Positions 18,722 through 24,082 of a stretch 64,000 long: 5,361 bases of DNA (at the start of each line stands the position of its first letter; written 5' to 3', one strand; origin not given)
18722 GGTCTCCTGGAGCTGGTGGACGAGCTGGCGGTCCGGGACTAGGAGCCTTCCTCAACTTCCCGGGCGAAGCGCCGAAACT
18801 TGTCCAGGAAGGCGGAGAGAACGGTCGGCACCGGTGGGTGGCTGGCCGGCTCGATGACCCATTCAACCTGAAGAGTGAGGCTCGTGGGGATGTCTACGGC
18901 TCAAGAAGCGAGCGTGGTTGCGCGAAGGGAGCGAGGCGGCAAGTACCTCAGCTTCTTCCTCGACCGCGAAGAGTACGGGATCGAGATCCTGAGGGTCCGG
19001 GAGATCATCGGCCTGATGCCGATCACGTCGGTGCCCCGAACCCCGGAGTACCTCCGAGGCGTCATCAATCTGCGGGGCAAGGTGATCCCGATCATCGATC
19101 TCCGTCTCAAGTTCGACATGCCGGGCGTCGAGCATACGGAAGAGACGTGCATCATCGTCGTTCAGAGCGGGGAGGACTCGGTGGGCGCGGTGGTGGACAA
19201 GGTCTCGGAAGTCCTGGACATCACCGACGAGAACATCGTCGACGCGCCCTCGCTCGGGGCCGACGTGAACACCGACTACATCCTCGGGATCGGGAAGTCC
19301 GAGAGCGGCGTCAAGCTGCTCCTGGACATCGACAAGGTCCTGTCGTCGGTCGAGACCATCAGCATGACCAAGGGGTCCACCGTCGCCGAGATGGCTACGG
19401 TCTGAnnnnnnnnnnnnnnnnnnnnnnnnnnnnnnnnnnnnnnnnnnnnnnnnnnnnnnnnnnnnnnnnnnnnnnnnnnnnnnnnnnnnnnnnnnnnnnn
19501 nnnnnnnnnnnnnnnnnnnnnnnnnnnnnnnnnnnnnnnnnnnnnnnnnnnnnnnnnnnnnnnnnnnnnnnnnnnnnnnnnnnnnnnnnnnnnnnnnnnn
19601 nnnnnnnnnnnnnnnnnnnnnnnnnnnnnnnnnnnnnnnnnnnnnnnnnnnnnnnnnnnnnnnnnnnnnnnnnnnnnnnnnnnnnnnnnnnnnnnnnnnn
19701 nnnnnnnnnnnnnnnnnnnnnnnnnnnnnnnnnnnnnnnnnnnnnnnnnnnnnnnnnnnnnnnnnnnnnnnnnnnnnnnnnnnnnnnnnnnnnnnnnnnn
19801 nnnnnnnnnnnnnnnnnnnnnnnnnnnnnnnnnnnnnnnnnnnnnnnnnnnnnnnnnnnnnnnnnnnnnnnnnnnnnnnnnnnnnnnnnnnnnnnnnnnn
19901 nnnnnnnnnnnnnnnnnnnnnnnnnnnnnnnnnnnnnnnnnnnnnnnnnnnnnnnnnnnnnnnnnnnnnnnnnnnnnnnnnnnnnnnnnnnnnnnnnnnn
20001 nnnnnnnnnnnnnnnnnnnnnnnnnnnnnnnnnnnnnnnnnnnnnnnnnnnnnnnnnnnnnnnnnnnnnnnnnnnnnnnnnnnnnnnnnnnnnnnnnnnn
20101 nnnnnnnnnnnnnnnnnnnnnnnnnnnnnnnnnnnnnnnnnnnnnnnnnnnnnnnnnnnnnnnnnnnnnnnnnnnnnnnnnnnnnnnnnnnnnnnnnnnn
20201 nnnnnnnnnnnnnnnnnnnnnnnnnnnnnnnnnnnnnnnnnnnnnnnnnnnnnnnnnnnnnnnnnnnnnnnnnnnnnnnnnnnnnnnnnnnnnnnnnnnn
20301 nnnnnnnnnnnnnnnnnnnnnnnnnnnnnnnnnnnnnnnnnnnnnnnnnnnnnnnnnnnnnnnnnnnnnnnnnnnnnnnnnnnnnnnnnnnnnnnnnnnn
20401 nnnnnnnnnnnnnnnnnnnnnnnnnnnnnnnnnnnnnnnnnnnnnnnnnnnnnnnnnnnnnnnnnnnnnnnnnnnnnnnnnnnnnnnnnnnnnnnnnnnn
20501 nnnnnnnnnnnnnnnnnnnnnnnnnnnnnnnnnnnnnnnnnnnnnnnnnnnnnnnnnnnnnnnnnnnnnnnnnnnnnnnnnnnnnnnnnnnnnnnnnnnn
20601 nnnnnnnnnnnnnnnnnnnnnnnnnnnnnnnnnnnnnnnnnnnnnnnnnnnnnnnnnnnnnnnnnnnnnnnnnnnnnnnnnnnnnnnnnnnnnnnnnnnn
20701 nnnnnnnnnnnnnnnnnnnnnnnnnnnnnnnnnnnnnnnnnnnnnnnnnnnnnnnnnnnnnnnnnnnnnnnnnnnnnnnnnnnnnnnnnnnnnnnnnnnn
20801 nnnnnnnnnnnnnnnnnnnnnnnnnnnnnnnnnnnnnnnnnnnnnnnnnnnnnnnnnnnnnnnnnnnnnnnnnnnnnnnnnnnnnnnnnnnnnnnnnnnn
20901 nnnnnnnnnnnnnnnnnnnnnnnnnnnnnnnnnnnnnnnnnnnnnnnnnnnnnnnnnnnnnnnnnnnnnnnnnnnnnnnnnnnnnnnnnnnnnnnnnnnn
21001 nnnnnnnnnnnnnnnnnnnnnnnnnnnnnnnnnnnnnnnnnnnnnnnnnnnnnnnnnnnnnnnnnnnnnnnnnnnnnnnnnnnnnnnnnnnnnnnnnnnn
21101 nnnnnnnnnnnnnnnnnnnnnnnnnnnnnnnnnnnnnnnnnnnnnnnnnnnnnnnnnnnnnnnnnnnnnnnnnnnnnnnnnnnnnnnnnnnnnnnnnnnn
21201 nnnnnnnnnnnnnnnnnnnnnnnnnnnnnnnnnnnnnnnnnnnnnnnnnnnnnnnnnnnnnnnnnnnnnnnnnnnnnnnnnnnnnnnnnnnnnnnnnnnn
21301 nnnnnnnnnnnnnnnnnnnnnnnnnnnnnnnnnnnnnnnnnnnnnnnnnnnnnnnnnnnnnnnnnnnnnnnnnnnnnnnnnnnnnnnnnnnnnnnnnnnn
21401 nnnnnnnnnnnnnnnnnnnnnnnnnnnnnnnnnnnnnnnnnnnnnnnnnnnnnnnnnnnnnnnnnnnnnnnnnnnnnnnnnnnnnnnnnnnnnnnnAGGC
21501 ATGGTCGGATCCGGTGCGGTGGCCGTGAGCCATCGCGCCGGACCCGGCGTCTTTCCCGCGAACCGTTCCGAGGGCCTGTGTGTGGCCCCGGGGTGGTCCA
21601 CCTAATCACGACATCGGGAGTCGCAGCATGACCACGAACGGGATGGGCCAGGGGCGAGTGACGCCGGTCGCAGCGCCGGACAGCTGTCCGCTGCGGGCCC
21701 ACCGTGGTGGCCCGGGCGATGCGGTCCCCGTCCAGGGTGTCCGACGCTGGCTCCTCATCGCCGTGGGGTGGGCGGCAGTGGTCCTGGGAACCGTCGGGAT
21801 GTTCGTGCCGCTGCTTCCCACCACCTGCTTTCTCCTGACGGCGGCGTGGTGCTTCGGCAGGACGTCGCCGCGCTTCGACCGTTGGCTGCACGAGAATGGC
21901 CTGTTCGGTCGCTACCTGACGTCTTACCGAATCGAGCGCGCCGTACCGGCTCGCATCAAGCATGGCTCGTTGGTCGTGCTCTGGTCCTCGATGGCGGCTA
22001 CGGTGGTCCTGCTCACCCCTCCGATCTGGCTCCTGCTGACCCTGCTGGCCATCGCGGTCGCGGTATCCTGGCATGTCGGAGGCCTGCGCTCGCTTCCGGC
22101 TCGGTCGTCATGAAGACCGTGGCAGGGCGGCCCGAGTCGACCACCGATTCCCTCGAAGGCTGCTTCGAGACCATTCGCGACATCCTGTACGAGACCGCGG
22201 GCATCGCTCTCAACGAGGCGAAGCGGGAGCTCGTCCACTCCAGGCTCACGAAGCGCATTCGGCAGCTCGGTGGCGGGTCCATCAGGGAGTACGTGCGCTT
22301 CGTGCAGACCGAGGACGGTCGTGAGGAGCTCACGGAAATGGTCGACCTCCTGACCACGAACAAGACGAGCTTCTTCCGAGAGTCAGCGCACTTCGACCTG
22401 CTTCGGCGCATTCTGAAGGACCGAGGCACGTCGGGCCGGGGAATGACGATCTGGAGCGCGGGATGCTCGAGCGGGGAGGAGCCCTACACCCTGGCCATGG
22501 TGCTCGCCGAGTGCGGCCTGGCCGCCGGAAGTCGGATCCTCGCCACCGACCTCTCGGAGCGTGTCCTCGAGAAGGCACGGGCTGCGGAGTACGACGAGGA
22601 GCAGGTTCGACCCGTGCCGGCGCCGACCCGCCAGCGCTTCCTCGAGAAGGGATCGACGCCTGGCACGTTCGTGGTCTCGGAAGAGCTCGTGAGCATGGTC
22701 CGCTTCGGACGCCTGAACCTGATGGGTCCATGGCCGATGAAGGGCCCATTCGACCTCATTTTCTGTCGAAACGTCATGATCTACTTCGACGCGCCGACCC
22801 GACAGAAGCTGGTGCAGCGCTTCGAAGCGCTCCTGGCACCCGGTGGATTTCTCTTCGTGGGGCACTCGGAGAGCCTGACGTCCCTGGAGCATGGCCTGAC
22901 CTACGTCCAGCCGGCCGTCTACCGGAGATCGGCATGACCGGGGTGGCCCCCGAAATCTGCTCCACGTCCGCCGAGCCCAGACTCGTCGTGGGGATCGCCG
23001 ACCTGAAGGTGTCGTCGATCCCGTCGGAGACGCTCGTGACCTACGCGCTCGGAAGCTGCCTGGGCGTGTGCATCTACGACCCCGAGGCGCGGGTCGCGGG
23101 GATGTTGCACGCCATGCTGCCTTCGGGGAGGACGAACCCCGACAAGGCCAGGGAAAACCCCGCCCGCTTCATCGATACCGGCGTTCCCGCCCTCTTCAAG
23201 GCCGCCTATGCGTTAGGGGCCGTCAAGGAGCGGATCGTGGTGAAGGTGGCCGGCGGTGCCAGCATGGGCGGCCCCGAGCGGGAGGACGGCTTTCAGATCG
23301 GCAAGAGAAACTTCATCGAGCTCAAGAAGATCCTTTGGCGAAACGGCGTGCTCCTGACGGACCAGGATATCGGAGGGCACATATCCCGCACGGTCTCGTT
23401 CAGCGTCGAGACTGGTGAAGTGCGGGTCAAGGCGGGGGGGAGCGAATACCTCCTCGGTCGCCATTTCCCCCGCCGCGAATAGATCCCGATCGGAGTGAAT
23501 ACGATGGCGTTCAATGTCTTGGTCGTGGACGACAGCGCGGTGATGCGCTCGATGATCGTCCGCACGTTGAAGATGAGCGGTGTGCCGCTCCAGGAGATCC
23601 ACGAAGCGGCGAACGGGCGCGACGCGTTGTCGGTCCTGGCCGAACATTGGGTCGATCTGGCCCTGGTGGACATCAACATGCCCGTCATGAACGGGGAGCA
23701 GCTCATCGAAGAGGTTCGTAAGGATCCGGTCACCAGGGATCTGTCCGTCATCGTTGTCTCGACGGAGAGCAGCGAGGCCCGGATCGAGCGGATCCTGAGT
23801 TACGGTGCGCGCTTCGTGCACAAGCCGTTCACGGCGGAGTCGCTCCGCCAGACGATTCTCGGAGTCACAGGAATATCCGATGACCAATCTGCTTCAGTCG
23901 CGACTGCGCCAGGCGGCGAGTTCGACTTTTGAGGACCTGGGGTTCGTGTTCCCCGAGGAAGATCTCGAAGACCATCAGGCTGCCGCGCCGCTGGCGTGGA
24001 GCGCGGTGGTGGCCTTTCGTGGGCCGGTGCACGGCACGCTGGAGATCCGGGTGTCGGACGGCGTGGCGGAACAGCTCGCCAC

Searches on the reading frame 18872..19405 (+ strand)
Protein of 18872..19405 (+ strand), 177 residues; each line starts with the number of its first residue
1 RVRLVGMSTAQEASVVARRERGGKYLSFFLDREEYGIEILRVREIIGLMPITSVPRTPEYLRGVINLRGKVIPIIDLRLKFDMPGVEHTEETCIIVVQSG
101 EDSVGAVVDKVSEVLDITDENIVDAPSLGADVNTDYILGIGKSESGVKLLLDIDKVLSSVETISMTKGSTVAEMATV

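Call 21: search_protein_families(library=pfam, proteins=[window:18872-19405:+], max_evalue=0.001)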
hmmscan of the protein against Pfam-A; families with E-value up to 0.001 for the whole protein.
window:18872-19405:+ (177 aa): 1 family
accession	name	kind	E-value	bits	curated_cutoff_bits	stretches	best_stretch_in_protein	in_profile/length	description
PF01584.24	CheW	-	5.3e-37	127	23.5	1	24-160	1-137/138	CheW-like domain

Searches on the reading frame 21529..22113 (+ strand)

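Call 58: search_protein_families(library=pfam, proteins=[window:21529-22113:+], max_evalue=0.001)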
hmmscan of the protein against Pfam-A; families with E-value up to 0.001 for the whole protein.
window:21529-22113:+ (194 aa): 1 family
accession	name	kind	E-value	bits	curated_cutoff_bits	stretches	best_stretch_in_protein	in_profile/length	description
PF04304.18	DUF454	-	3.3e-32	111.3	35.1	1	73-183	1-110/115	Protein of unknown function (DUF454)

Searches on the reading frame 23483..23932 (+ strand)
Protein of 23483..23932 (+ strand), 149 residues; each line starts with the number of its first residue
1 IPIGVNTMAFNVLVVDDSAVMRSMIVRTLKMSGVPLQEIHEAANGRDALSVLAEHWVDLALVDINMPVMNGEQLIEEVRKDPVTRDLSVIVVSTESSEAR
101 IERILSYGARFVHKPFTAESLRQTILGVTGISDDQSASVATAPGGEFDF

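Call 58: search_protein_families(library=pfam, proteins=[window:23483-23932:+], max_evalue=0.001)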
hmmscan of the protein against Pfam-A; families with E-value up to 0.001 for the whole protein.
window:23483-23932:+ (149 aa): 1 family
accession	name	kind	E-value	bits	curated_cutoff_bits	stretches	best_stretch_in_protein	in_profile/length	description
PF00072.30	Response_reg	-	3.2e-23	82.5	30.2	1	12-125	1-110/111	Response regulator receiver domain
